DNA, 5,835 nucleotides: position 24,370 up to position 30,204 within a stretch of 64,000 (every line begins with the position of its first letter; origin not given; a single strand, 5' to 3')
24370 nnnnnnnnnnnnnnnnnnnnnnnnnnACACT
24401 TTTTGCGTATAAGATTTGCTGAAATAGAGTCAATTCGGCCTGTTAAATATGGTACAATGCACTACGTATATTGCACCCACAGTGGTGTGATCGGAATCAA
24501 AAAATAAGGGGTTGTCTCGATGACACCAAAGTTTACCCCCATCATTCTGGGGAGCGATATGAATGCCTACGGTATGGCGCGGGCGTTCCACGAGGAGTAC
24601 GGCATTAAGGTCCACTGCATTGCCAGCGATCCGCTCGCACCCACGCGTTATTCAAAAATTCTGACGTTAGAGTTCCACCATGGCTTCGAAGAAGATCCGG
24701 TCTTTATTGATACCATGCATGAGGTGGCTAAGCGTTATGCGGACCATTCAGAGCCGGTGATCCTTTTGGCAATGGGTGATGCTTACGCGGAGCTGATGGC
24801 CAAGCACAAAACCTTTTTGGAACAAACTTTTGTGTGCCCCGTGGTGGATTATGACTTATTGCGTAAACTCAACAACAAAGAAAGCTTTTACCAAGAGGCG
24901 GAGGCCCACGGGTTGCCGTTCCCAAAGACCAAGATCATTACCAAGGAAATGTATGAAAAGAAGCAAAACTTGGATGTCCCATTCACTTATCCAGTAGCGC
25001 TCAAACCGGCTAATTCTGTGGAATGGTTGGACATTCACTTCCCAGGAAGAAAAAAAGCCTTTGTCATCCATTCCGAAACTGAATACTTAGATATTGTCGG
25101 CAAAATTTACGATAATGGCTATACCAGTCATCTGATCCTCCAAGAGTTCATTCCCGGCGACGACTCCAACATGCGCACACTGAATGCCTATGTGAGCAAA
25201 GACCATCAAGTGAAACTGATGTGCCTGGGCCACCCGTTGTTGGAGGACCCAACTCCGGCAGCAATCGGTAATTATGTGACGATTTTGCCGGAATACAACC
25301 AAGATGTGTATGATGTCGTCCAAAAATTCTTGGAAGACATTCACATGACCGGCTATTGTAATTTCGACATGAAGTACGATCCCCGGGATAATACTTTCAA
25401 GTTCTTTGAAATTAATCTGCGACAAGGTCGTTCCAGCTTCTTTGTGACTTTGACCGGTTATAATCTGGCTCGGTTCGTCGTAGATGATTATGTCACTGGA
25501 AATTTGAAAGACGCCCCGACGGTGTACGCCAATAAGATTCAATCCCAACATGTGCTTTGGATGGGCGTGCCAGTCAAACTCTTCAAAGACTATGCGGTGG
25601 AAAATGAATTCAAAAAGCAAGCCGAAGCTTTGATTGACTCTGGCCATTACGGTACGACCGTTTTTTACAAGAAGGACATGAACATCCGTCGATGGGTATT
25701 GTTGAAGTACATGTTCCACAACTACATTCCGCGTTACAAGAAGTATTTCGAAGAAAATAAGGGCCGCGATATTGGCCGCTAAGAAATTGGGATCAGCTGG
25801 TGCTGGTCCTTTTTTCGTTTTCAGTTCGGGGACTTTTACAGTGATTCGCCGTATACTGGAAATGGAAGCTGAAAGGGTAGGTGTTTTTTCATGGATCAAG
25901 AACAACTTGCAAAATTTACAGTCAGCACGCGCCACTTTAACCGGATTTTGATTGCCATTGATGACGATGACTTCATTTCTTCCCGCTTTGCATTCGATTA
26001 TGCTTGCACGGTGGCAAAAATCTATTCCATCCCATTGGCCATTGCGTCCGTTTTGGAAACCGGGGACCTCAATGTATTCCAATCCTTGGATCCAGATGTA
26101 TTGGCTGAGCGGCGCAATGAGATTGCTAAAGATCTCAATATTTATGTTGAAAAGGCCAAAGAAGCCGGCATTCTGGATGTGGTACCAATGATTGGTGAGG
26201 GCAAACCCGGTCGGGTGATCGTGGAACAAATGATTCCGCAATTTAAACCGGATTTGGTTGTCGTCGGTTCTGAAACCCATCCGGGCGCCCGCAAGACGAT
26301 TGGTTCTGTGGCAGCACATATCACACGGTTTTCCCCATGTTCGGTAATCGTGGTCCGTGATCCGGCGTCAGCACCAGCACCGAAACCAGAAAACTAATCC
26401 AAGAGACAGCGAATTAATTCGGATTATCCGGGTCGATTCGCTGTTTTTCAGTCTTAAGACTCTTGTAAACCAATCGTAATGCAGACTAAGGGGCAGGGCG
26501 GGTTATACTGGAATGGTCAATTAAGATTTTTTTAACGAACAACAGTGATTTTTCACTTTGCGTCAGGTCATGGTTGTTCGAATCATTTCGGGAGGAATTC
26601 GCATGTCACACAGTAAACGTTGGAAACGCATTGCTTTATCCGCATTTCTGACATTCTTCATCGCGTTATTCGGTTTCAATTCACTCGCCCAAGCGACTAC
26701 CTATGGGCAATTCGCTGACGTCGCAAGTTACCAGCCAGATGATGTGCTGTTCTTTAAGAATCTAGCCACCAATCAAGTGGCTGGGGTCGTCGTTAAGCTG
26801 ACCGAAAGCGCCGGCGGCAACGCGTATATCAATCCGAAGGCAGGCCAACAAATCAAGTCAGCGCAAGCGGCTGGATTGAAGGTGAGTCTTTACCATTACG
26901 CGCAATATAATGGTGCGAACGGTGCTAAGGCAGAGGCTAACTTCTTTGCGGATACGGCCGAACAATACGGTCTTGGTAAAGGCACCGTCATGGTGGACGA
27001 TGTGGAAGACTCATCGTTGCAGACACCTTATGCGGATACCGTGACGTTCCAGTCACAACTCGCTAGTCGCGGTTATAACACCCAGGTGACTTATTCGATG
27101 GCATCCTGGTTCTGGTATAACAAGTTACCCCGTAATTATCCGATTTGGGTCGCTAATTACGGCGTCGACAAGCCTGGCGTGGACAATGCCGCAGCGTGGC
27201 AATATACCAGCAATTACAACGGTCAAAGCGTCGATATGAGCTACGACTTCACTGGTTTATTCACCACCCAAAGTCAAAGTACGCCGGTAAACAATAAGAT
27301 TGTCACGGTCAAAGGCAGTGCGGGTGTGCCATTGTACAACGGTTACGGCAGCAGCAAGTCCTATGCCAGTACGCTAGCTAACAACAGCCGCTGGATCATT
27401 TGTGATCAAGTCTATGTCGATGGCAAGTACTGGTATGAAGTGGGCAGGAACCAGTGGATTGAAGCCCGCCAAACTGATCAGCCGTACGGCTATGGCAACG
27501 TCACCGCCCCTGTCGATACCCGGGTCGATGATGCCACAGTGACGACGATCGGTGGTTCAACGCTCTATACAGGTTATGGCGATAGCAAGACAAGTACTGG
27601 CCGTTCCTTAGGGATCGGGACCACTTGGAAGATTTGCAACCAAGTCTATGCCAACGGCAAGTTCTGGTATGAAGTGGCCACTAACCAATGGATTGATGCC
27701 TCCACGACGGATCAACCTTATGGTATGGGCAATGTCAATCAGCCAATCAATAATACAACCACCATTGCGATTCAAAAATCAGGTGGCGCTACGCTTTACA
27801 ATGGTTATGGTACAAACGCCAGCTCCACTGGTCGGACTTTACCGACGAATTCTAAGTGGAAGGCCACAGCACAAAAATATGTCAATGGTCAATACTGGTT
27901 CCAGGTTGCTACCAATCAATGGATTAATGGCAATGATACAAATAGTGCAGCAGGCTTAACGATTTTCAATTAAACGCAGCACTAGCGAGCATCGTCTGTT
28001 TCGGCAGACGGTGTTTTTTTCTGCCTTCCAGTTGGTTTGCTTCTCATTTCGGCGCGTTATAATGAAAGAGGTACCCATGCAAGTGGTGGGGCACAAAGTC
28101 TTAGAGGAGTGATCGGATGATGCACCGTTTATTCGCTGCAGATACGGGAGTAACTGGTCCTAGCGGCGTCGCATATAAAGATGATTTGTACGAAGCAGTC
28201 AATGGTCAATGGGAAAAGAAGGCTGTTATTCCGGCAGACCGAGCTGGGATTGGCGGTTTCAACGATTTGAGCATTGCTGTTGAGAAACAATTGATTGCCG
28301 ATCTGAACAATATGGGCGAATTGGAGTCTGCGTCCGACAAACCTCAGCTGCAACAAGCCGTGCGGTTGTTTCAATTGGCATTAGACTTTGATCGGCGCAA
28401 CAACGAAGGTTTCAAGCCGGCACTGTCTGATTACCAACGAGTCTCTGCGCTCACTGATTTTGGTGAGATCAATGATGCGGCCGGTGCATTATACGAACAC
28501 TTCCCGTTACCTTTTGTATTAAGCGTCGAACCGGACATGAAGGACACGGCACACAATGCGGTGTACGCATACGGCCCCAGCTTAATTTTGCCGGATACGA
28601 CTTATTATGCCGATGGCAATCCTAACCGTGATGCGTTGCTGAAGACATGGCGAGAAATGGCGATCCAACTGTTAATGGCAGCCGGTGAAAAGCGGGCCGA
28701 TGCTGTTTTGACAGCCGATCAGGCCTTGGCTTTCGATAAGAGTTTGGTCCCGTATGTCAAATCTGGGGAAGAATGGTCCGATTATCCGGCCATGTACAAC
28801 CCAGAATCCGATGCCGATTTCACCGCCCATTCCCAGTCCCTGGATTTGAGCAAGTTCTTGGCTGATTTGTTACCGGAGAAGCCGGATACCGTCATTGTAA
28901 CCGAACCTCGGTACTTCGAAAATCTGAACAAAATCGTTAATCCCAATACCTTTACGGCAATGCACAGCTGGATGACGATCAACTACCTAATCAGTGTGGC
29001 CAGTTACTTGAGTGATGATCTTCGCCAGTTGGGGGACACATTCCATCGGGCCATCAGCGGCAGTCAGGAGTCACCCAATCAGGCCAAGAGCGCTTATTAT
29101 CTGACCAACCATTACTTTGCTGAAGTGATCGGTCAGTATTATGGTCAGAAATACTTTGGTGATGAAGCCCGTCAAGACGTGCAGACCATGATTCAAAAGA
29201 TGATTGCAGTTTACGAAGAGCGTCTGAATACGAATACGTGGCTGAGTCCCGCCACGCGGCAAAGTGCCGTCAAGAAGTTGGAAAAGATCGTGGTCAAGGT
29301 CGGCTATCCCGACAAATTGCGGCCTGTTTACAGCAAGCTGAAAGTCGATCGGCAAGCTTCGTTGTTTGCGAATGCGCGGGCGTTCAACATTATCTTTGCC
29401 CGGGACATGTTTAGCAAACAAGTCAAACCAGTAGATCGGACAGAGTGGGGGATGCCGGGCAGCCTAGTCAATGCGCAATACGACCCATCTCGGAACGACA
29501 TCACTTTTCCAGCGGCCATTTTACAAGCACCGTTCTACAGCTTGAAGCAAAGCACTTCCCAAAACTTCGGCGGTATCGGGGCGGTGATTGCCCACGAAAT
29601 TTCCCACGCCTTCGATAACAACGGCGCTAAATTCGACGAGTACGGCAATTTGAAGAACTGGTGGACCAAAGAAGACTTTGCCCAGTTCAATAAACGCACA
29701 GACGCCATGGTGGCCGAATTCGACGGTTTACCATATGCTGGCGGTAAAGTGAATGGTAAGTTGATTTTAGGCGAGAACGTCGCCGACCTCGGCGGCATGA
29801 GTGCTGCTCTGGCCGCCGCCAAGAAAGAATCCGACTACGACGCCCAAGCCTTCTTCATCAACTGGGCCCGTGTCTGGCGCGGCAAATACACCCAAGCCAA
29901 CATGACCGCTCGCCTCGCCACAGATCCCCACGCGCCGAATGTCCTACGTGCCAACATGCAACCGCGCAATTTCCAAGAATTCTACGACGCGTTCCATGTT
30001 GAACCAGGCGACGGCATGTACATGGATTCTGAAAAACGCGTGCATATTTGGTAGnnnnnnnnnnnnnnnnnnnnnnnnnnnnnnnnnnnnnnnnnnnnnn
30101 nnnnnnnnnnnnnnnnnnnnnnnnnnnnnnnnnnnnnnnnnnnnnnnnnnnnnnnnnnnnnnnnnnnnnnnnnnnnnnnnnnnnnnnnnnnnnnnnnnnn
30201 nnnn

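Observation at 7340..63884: Very large GW/SH3b-repeat secreted protein family, including two tandem arrays with no enzymatic domain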

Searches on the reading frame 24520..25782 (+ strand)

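Call 41: search_protein_families(library=pfam, proteins=[window:24520-25782:+], max_evalue=0.0001)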
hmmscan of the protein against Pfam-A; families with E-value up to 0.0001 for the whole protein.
window:24520-25782:+ (420 aa): 1 family
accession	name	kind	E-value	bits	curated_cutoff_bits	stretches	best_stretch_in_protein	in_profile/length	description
PF02786.22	CPSase_L_D2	-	5.8e-05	23.1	19.8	0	264-318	142-197/211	Carbamoyl-phosphate synthase L chain, ATP binding domain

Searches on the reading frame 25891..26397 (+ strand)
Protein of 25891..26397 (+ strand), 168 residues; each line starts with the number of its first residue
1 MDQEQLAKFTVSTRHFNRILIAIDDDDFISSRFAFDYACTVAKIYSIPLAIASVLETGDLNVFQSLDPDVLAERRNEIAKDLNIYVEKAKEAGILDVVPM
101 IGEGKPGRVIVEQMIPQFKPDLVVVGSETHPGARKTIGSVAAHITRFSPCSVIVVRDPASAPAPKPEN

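Call 41: search_protein_families(library=pfam, proteins=[window:25891-26397:+], max_evalue=0.0001)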
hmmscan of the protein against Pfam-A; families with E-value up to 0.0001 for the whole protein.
window:25891-26397:+ (168 aa): 1 family
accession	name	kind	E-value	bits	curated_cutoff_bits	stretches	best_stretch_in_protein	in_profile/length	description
PF00582.32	Usp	-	9.8e-16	59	24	1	16-156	2-141/141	Universal stress protein family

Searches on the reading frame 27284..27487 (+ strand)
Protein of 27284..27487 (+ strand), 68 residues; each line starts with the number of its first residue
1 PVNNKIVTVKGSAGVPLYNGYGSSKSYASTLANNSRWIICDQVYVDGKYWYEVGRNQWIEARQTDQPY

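Call 21: search_solved_structures(query=A4, max_evalue=1, show_alignments=2)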
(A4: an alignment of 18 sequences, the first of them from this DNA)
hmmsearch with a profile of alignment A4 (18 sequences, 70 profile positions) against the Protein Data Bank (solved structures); distinct sequences matched with E-value up to 1: 11.
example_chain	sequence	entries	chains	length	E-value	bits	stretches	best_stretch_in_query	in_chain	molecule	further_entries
7qeh_A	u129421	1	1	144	0.00021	24.4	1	16-63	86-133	S-layer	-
8alu_A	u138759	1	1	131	0.036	17.2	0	43-58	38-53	S-layer protein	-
7qfg_A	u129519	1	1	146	0.046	16.9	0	43-58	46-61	S-layer protein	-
2jdp_A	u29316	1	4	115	0.082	16.1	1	8-50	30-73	FUCOSE-BINDING LECTIN PA-IIL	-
7rro_E0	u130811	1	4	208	0.11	15.7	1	26-54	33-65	TEKTIP1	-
8otz_E1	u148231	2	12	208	0.11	15.7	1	26-54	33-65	Tektin bundle interacting protein 1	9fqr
1our_A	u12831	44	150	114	0.18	15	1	8-50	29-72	hypothetical protein LecB | PSEUDOMONAS AERUGINOSA LECTIN II | FUCOSE-BINDING LECTIN PA-IIL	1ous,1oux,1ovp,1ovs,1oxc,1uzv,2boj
1gzt_A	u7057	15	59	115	0.18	14.9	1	8-50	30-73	FUCOSE-SPECIFIC LECTIN | PSEUDOMONAS AERUGINOSA LECTIN II | FUCOSE-BINDING LECTIN PA-IIL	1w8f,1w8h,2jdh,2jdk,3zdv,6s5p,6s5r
2jdm_A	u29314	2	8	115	0.19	14.9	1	8-50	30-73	FUCOSE-BINDING LECTIN PA-IIL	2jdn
8aol_A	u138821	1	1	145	0.2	14.8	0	43-57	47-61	SlpX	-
2jdu_A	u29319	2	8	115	0.26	14.5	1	7-50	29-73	FUCOSE-BINDING LECTIN PA-IIL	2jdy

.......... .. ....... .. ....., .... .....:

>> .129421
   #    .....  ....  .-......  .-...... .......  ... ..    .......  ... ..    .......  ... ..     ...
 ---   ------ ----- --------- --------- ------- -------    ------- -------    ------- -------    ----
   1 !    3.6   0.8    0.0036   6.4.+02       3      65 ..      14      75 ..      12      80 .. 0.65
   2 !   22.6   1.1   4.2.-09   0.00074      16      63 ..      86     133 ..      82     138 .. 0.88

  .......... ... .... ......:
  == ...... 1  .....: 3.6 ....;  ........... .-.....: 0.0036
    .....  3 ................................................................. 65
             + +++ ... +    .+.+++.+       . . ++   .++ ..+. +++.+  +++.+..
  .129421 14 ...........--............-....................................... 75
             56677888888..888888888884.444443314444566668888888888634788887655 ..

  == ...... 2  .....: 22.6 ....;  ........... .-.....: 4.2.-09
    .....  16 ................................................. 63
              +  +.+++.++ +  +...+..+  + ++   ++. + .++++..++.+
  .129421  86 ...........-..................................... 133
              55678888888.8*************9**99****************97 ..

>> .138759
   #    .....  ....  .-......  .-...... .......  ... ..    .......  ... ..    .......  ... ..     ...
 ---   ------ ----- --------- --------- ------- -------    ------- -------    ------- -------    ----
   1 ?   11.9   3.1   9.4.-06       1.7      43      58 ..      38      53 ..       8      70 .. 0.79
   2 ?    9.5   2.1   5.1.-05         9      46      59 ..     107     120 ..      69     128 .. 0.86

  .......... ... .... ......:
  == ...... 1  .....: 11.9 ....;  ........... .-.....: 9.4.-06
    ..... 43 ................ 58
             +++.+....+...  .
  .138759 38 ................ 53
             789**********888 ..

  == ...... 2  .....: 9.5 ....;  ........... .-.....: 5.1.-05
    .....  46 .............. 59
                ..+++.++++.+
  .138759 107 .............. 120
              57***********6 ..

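Call 51: find_homologous_proteins(query=A6, max_evalue=0.001)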
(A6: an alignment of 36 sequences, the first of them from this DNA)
Query A6 (36 sequences): 55 candidates shared short words with the query, none scored E <= 0.001.

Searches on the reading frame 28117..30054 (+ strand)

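Call 9: search_protein_families(library=pfam, proteins=[window:28117-30054:+], max_evalue=0.001)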
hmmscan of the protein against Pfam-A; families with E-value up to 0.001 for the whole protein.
window:28117-30054:+ (645 aa): 2 families
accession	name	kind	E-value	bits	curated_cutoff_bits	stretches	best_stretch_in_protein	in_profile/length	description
PF05649.18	Peptidase_M13_N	-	5e-86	289.9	32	1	21-398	2-381/381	Peptidase family M13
PF01431.27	Peptidase_M13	-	2.2e-60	204.2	24.5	1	452-642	1-205/205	Peptidase family M13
